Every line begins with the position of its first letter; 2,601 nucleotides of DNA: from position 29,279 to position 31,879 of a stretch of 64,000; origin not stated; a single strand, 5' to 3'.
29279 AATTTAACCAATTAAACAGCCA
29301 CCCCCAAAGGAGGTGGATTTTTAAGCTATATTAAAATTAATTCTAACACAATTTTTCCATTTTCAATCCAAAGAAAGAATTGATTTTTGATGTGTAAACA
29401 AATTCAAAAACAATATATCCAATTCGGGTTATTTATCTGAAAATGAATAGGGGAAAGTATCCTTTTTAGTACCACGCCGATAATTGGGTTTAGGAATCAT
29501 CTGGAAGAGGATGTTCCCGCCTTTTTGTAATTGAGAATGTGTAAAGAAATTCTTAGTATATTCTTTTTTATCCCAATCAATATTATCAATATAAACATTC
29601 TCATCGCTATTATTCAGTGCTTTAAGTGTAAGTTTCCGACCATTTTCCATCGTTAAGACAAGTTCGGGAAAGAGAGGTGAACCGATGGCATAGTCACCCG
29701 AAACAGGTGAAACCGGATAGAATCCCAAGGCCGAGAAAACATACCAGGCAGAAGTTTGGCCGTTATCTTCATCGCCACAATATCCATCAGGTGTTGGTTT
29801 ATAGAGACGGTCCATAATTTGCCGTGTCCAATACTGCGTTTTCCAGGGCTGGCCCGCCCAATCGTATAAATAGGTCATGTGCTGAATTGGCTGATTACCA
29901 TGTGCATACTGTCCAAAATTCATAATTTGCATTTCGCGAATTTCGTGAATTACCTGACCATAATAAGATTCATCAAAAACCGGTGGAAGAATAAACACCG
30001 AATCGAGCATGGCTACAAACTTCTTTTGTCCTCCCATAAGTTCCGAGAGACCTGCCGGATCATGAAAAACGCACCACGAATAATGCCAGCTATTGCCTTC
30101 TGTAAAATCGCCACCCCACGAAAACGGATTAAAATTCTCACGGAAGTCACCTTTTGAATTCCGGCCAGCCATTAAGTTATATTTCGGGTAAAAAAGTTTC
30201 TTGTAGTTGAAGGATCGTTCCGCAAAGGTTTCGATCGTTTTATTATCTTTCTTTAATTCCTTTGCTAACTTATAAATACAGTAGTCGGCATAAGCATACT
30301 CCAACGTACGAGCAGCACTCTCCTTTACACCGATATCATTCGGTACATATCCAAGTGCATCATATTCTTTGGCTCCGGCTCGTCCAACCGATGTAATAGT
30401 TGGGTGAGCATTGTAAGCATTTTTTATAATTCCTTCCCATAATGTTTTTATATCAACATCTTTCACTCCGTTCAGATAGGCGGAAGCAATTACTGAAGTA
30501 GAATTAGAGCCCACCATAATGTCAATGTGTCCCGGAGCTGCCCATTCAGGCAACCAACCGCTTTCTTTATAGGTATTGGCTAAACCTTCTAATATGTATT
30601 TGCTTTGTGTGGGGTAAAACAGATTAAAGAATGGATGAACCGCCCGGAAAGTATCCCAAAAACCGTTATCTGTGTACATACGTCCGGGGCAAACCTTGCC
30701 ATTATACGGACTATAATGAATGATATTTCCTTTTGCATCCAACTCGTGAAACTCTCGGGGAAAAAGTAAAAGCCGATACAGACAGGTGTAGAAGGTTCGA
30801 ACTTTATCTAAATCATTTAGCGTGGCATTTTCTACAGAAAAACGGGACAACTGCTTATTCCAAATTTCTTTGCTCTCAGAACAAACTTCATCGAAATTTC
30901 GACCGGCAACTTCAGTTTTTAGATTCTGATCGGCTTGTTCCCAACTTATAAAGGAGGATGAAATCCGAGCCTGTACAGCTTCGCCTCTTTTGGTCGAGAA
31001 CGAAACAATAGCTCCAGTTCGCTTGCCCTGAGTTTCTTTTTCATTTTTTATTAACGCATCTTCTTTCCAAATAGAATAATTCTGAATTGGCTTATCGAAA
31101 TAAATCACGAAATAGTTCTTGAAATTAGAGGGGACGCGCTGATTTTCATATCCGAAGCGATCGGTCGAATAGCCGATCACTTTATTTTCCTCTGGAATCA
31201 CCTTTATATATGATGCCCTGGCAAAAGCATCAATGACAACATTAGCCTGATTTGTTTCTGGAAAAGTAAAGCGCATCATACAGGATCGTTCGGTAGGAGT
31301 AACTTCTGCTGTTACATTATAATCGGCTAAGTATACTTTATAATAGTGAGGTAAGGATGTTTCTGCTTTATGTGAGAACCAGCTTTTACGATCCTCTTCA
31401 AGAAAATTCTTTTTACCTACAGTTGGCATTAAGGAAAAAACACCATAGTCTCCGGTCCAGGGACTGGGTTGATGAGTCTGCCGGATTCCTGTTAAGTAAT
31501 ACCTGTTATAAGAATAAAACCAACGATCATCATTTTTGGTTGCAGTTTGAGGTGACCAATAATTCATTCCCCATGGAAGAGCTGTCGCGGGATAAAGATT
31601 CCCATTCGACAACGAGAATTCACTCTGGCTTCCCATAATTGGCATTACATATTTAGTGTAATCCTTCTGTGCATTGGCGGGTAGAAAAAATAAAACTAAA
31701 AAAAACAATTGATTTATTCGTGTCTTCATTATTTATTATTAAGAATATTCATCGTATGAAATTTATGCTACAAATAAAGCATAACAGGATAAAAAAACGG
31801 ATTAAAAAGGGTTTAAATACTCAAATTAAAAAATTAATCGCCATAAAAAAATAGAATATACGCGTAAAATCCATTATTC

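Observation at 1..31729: Alpha-mannoside PUL with four unrelated phosphoesterase folds, two of them exported by T9SS: candidate phosphomannan or phosphoglycan degradation system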

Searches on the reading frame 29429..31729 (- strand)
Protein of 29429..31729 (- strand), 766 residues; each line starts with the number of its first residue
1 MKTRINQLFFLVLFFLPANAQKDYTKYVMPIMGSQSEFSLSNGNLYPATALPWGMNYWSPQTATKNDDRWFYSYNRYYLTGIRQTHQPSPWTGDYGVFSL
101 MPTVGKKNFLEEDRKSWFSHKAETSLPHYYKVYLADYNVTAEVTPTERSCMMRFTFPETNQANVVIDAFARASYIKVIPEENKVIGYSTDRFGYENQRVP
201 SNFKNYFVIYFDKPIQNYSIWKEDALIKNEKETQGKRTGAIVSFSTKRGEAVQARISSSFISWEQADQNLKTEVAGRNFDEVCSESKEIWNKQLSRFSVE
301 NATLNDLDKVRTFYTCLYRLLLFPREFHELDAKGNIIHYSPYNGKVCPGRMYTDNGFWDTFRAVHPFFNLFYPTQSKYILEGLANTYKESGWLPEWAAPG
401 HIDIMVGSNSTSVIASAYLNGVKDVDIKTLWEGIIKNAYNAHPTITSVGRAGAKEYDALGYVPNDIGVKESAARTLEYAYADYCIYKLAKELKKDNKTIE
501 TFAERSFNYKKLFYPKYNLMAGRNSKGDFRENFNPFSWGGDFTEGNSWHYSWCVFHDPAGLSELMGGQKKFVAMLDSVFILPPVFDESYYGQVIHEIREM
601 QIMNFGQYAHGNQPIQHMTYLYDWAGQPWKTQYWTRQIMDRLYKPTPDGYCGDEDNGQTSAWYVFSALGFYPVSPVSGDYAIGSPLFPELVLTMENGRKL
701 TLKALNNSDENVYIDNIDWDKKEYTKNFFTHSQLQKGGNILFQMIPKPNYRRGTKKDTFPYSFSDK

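Call 4: search_protein_families(library=pfam, proteins=[window:29429-31729:-], max_evalue=0.01)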
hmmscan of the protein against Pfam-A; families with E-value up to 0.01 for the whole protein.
window:29429-31729:- (766 aa): 2 families
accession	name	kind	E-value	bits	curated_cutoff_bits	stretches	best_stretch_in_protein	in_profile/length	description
PF07971.18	Glyco_hydro_92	-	2.7e-164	548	24.6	1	265-744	1-462/464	Glycosyl hydrolase family 92 catalytic domain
PF17678.7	Glyco_hydro_92N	-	3e-62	211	34.5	1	27-259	1-236/236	Glycosyl hydrolase family 92 N-terminal domain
